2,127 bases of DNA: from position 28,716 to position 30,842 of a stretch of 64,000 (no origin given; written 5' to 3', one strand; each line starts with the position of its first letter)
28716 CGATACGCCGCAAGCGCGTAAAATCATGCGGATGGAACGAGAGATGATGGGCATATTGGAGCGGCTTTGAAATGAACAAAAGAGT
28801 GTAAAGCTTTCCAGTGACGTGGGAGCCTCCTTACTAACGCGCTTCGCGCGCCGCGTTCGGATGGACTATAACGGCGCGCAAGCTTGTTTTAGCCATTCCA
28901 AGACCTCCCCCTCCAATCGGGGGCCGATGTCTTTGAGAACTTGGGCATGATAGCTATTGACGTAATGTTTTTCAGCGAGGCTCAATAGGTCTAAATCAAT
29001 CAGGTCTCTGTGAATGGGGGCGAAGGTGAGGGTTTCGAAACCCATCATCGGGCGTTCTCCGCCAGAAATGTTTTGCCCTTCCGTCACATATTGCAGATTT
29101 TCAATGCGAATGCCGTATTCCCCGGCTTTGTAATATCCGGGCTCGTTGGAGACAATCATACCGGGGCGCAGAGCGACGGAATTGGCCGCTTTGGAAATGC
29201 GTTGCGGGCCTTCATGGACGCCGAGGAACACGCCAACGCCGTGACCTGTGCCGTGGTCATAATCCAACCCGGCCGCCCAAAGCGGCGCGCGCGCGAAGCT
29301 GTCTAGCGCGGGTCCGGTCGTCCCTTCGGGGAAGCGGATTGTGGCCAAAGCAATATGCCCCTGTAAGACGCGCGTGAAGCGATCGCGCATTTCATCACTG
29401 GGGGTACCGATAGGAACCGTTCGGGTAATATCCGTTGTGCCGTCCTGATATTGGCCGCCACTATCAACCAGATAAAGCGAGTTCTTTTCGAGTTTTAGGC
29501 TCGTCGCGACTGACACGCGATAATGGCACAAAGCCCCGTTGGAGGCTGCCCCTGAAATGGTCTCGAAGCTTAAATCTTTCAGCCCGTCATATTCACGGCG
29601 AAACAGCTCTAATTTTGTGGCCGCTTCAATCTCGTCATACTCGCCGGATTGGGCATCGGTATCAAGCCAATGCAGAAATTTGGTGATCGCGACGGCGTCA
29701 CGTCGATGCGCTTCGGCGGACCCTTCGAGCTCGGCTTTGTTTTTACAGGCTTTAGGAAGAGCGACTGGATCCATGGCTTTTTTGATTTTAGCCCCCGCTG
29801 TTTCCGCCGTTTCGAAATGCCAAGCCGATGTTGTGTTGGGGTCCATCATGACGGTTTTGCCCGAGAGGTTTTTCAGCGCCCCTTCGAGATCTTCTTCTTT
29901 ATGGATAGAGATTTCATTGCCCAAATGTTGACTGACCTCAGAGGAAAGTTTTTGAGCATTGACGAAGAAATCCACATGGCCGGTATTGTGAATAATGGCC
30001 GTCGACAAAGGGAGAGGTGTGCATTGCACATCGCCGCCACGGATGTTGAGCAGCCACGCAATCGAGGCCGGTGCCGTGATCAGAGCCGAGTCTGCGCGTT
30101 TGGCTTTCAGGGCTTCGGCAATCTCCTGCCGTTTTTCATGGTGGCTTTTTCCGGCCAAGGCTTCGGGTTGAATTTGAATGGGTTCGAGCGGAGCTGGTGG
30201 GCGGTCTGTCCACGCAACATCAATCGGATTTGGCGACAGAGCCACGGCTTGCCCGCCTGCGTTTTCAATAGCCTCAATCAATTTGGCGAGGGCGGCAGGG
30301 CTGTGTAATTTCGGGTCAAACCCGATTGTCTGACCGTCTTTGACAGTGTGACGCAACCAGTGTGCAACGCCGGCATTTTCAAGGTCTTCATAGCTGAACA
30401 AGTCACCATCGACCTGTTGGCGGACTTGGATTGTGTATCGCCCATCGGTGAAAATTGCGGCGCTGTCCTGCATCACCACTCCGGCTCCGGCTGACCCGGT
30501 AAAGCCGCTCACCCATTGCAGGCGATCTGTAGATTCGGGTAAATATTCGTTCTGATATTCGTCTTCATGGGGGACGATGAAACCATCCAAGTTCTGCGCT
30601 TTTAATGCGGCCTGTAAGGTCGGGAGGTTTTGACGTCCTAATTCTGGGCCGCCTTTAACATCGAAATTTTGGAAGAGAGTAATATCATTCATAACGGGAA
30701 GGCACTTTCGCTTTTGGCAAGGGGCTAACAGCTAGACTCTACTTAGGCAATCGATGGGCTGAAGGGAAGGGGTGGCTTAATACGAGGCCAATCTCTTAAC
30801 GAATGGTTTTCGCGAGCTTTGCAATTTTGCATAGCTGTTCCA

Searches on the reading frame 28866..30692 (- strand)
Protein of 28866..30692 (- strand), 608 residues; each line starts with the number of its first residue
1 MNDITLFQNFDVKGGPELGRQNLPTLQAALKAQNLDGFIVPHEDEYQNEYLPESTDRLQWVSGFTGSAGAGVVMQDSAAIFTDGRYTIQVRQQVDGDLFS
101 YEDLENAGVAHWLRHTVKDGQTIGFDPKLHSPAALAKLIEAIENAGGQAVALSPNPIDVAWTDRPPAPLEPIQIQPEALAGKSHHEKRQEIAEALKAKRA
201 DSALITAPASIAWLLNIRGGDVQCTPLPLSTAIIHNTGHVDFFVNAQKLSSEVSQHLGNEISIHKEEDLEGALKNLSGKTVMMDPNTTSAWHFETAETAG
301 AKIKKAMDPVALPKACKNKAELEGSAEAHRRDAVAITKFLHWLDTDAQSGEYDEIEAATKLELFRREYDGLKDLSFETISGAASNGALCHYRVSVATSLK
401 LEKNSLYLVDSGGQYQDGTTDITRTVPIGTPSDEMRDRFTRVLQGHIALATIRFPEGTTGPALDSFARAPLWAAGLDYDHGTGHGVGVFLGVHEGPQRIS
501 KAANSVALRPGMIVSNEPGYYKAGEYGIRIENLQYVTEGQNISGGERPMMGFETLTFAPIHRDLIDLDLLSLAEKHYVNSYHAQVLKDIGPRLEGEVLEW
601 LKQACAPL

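Call 39: find_related_loci(query=window:28866-30692:-, collection=metagenome_contigs, flank=8000)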
Query window:28866-30692:- (608 aa) in metagenome_contigs; peptide patterns used: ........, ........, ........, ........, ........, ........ (x = any residue, [..] = any of these).
600 stretches matched a pattern (row limit reached: there are more); 583 encode a relative of the query (tblastn E <= 1e-3); the best 80 are kept; 80 distinct loci.
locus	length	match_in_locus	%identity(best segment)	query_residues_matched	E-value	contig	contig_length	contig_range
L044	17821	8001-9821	78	1-608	0e+0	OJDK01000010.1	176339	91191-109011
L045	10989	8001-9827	65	1-608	0e+0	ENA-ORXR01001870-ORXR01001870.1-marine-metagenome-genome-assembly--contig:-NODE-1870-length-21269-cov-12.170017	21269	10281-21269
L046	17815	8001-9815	64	4-608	0e+0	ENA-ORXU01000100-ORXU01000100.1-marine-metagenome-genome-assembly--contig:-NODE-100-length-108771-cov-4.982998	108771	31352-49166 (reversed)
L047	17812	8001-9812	61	5-608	0e+0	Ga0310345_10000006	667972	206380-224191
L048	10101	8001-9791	60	6-605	0e+0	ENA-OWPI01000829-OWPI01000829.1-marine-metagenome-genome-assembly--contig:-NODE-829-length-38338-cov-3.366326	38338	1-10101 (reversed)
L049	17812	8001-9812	58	6-608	0e+0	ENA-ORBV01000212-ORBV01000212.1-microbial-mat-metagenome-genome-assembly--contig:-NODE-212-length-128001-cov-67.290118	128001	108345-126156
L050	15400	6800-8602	58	8-608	0e+0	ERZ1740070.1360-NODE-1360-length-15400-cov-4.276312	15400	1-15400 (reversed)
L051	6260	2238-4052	58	4-608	0e+0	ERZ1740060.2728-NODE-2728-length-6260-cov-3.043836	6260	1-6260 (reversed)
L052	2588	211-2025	57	4-608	0e+0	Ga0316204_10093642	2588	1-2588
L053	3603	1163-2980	56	4-608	0e+0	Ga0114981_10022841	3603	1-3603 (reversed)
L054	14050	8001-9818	58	5-608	0e+0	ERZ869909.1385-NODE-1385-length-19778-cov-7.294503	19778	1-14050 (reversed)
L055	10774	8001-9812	57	5-608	0e+0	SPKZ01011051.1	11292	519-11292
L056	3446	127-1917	57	6-601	0e+0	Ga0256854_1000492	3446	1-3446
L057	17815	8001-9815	56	5-608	0e+0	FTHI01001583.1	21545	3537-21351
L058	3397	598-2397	58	6-604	0e+0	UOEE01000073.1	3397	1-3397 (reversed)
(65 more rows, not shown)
